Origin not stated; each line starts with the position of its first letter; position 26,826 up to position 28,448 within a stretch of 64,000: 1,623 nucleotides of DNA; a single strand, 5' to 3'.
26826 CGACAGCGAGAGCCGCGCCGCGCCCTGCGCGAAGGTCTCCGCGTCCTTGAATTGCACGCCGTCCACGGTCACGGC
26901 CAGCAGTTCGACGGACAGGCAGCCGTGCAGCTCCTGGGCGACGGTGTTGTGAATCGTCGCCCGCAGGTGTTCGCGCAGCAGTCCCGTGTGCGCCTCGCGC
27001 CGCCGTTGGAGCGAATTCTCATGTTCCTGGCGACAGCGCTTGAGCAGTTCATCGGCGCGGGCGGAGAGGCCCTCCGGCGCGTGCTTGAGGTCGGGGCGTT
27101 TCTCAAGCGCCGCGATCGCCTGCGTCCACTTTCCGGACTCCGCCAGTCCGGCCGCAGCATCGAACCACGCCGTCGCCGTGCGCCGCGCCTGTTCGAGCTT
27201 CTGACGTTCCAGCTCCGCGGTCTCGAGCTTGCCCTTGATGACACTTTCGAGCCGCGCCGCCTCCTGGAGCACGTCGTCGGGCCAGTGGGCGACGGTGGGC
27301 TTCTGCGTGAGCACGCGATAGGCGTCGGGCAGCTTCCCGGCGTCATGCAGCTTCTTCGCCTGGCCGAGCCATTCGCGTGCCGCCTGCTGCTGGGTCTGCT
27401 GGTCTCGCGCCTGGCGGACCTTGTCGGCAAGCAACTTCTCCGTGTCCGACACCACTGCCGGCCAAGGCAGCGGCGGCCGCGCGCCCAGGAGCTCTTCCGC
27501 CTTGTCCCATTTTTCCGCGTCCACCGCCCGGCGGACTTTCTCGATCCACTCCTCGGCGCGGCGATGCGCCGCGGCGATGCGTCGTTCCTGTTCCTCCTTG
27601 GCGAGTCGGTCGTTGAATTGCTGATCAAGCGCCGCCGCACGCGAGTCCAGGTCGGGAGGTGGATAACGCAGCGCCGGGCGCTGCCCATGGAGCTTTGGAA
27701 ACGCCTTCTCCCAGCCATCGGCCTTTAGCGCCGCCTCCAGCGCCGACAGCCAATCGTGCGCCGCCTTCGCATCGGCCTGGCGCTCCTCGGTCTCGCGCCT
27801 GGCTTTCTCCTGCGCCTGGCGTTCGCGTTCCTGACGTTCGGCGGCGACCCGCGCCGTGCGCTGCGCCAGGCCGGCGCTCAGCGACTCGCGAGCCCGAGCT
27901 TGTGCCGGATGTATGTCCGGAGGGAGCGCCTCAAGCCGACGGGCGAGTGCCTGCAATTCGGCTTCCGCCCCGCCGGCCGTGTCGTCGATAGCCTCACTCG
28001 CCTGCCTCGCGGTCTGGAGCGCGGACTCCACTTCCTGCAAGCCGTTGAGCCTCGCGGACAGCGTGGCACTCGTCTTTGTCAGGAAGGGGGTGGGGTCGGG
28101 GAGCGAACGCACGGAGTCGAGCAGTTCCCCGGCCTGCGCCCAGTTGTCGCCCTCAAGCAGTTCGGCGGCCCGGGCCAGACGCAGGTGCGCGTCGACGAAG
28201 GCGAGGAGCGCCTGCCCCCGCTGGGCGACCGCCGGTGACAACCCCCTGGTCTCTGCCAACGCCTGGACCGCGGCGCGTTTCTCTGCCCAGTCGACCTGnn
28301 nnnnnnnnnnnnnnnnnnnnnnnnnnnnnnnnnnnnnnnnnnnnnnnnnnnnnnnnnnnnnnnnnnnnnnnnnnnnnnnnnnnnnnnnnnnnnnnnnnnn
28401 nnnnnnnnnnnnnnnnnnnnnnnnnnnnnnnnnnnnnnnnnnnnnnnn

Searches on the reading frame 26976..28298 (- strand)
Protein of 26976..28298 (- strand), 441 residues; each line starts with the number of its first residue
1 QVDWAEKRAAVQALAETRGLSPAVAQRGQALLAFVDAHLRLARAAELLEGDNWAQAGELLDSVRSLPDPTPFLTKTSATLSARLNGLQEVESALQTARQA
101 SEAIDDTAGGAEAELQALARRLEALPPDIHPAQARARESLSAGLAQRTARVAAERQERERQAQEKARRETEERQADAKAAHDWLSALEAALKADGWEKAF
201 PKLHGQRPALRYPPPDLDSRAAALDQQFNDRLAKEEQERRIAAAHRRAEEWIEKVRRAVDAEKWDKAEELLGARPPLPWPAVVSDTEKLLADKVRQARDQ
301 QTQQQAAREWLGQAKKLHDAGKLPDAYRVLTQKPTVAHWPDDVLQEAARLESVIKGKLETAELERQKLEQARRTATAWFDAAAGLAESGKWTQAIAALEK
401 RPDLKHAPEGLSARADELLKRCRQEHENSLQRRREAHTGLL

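Call 67: search_protein_families(library=pfam, proteins=[window:26976-28298:-], max_evalue=0.1)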
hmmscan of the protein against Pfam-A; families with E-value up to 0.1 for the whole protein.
window:26976-28298:- (441 aa): 0 families
